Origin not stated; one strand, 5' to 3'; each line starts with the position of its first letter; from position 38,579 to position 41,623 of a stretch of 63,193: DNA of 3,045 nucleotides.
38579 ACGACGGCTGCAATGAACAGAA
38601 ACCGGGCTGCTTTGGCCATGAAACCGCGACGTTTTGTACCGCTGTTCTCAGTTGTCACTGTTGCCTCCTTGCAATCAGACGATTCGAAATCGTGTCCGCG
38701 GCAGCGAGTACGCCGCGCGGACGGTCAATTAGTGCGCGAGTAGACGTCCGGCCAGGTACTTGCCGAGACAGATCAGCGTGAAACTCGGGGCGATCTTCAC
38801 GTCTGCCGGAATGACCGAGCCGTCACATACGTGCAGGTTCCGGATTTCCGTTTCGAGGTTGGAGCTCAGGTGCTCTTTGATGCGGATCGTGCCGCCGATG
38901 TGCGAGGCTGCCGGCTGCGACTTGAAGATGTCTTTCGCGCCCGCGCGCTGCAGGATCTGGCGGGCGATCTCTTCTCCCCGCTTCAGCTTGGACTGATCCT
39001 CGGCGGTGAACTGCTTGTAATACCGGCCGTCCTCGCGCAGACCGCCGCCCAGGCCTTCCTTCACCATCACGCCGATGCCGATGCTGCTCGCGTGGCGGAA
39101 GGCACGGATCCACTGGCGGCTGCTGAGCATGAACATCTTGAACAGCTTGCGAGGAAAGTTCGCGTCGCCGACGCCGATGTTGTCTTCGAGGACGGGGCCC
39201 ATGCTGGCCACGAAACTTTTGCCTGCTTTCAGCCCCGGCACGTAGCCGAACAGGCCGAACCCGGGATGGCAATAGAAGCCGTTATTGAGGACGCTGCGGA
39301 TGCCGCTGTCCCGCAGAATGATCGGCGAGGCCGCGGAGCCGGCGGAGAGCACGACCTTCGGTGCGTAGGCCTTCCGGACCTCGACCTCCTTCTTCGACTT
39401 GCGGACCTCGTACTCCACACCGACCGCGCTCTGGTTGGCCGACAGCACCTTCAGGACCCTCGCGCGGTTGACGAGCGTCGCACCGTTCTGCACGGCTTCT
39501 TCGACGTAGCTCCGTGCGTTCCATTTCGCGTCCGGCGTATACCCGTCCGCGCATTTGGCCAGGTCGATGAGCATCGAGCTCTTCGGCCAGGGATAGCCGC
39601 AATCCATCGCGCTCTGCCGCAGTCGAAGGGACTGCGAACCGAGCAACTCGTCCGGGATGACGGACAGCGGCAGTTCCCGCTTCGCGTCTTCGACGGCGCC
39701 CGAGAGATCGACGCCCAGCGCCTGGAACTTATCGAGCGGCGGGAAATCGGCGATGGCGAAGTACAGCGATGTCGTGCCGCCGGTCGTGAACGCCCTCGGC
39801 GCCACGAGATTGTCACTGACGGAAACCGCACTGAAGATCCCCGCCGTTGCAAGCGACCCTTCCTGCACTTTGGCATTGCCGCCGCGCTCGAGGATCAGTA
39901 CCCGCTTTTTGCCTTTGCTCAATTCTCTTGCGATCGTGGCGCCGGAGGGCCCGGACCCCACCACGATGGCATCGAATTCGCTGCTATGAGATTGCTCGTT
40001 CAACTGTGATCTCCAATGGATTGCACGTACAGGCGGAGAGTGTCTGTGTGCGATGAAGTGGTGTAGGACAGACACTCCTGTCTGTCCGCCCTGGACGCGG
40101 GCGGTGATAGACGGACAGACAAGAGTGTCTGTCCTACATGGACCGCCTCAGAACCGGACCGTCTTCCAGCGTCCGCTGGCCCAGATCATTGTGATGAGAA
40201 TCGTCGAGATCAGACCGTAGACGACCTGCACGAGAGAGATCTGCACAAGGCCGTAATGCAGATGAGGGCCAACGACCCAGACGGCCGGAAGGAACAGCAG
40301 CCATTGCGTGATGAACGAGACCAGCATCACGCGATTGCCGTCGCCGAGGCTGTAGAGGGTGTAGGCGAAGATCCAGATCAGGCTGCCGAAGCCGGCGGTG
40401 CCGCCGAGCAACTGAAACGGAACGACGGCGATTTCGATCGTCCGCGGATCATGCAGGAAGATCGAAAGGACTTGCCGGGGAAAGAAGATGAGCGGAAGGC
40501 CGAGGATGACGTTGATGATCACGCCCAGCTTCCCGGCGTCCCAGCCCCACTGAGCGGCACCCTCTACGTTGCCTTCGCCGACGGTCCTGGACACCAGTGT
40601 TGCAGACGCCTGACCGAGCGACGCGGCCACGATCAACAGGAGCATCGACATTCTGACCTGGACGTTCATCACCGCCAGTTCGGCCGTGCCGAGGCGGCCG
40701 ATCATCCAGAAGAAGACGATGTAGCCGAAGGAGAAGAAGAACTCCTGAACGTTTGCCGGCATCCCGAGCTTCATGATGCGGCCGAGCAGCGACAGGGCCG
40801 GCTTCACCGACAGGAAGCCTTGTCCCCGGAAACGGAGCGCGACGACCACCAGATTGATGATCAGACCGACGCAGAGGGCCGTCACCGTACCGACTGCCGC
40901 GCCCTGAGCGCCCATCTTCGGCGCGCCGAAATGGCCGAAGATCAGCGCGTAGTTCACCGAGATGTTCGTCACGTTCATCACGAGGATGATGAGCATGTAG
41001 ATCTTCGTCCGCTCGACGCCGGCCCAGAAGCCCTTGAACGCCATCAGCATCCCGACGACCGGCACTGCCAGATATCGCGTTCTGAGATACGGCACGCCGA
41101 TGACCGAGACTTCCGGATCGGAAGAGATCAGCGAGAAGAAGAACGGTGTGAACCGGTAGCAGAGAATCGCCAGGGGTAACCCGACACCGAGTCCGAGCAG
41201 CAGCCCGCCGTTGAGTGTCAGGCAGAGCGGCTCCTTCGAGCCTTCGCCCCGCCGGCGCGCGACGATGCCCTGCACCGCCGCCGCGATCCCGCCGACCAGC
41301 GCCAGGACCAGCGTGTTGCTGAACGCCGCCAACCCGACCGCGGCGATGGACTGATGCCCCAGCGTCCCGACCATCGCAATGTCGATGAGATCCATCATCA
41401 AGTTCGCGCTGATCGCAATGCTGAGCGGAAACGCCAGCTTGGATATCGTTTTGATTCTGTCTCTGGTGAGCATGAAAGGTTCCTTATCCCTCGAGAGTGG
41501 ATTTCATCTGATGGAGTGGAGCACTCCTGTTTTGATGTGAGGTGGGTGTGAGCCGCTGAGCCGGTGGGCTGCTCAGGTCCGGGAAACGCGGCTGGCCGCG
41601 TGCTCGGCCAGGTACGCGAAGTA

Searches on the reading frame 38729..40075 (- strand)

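Call 51: search_protein_families(library=pfam, proteins=[window:38729-40075:-], max_evalue=0.001)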
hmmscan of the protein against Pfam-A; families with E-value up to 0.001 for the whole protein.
window:38729-40075:- (448 aa): 5 families
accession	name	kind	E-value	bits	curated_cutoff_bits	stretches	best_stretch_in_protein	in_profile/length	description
PF00732.25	GMC_oxred_N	-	9.2e-12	45.7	23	1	152-259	90-202/218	GMC oxidoreductase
PF01266.30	DAO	-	3.3e-09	37.2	27.9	1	35-255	1-211/353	FAD dependent oxidoreductase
PF13450.12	NAD_binding_8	-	2.5e-05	24.9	21.9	1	38-65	1-28/68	NAD(P)-binding Rossmann-like domain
PF01946.23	Thi4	-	0.00045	20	26.2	1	25-64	9-49/235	Thi4 family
PF00890.30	FAD_binding_2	-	0.00093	18.9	20.4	0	35-72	1-37/414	FAD binding domain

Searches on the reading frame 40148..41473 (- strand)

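Call 51: search_protein_families(library=pfam, proteins=[window:40148-41473:-], max_evalue=0.001)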
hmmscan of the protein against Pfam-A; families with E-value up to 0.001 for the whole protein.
window:40148-41473:- (441 aa): 1 family
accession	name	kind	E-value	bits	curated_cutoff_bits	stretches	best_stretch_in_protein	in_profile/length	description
PF01554.23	MatE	-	6.1e-39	133.7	24.9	2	16-175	1-160/161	MatE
